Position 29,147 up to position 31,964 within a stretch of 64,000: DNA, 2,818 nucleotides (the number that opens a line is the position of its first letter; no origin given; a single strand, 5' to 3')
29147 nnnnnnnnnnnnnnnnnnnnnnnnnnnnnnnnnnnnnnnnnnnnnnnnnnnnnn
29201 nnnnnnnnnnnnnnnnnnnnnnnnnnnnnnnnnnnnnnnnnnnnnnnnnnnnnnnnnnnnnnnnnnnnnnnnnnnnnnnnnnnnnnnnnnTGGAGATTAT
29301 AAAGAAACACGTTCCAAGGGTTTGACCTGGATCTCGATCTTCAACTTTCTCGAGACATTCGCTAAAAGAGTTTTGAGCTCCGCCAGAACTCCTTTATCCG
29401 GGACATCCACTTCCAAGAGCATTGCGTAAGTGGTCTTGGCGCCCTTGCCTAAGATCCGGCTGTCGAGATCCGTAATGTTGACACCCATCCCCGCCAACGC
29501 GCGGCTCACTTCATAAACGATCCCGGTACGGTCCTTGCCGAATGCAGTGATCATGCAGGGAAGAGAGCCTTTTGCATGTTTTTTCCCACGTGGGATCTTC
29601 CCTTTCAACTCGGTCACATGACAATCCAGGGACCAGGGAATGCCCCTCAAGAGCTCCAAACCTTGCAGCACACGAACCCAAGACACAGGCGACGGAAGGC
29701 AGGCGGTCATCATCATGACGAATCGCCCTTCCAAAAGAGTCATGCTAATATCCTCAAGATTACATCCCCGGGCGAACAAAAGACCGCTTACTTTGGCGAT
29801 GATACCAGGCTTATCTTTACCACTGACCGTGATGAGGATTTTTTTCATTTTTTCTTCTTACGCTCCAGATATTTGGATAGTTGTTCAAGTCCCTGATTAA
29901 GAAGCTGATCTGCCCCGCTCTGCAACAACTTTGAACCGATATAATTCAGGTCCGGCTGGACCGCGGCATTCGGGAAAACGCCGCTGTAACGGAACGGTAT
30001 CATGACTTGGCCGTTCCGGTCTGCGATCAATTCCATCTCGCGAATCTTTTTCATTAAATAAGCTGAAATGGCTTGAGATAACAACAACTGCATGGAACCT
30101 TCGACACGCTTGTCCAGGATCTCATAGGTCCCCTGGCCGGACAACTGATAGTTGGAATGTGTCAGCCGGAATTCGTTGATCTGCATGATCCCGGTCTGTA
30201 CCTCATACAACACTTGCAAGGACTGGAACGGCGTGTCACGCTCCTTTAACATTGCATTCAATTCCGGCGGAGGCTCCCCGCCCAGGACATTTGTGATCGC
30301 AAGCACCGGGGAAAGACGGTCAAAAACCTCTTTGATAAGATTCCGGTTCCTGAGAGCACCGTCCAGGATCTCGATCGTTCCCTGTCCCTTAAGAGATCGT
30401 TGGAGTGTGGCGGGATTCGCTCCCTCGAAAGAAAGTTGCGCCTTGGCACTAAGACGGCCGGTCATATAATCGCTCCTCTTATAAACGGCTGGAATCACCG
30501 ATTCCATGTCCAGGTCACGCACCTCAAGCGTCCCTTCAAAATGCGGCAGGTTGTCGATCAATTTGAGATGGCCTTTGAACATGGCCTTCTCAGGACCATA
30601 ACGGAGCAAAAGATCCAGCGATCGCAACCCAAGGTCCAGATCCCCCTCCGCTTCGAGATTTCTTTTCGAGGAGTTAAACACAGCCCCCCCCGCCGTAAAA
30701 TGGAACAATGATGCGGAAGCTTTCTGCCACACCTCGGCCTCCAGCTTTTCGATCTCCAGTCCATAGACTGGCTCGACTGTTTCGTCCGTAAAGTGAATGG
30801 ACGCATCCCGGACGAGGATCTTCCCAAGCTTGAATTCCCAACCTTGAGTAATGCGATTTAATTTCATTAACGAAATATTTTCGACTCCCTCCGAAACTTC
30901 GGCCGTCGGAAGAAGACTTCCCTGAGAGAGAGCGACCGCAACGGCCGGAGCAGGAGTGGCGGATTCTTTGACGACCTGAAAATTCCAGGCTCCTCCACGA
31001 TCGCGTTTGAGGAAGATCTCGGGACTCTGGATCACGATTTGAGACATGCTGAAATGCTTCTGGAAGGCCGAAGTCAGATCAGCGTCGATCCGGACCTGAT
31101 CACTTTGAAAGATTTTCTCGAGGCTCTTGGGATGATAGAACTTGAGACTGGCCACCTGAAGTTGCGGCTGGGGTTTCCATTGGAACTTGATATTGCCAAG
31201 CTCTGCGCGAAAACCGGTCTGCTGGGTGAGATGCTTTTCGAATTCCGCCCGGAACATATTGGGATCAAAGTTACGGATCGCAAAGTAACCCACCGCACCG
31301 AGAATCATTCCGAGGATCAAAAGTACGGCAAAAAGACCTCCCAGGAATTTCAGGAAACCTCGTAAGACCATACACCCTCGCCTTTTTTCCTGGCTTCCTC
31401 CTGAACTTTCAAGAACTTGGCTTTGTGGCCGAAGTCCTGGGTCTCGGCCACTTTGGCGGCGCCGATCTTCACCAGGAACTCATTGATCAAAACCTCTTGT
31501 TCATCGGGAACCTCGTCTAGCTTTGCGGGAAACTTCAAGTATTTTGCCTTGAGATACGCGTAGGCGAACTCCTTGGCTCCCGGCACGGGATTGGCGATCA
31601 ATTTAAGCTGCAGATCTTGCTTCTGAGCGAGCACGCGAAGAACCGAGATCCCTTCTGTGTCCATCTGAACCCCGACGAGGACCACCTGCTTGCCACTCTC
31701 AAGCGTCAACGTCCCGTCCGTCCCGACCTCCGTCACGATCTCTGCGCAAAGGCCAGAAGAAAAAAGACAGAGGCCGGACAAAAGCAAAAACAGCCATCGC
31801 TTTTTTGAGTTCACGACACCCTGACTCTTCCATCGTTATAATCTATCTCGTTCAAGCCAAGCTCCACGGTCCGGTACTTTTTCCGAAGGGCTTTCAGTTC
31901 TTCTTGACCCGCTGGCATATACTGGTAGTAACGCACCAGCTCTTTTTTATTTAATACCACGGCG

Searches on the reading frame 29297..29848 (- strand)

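Call 82: search_protein_families(library=pfam, proteins=[window:29297-29848:-], max_evalue=0.0001)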
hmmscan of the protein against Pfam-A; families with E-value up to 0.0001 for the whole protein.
window:29297-29848:- (183 aa): 4 families
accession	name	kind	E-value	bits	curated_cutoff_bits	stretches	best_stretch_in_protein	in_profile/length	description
PF13740.12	ACT_6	-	1.2e-21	76.9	23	2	4-53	3-52/76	ACT domain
PF01842.31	ACT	-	1.3e-15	57.3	27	2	100-161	3-64/66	ACT domain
PF13291.12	ACT_4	-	3.9e-08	34.3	27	0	99-162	8-69/80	ACT domain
PF22629.2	ACT_AHAS_ss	-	5e-05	23.8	27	0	9-41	4-36/67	AHAS small subunit-like ACT domain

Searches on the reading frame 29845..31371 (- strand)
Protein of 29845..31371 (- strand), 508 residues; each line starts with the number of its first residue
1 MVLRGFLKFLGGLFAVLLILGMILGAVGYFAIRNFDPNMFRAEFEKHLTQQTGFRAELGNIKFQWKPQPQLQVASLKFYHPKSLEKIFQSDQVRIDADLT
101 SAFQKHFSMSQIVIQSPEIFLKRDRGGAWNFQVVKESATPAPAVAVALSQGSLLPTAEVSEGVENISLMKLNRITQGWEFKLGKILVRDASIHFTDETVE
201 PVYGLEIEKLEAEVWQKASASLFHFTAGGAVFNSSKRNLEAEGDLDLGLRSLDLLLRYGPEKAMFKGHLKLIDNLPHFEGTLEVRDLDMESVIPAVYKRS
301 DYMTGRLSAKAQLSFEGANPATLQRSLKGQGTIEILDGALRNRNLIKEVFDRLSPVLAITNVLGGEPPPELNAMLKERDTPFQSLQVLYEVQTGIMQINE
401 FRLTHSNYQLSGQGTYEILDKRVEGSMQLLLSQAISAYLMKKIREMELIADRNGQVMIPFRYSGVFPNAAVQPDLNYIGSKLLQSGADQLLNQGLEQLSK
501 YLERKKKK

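Call 82: search_protein_families(library=pfam, proteins=[window:29845-31371:-], max_evalue=0.0001)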
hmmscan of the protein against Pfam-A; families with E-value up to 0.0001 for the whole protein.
window:29845-31371:- (508 aa): 3 families
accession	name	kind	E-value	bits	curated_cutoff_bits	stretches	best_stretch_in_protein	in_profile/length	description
PF05359.17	DUF748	-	1.1e-16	60.6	50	1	16-344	20-281/1037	Domain of Unknown Function (DUF748)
PF05170.20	AsmA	-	1.8e-16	60.5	29.8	1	6-207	4-187/607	AsmA family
PF13116.12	YhdP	-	2e-14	53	46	1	7-329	8-256/1224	YhdP protein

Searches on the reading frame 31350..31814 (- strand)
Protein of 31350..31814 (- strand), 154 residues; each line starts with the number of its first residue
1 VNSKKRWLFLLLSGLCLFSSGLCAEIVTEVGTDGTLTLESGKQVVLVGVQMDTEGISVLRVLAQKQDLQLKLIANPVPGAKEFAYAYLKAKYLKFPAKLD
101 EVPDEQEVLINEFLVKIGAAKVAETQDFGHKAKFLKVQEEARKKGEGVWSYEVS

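Call 82: search_protein_families(library=pfam, proteins=[window:31350-31814:-], max_evalue=0.0001)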
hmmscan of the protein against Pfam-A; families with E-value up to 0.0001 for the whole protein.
window:31350-31814:- (154 aa): 1 family
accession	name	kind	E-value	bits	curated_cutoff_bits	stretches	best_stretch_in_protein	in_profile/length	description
PF00565.23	SNase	-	4.8e-08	33.9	21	1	106-150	60-106/107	Staphylococcal nuclease homologue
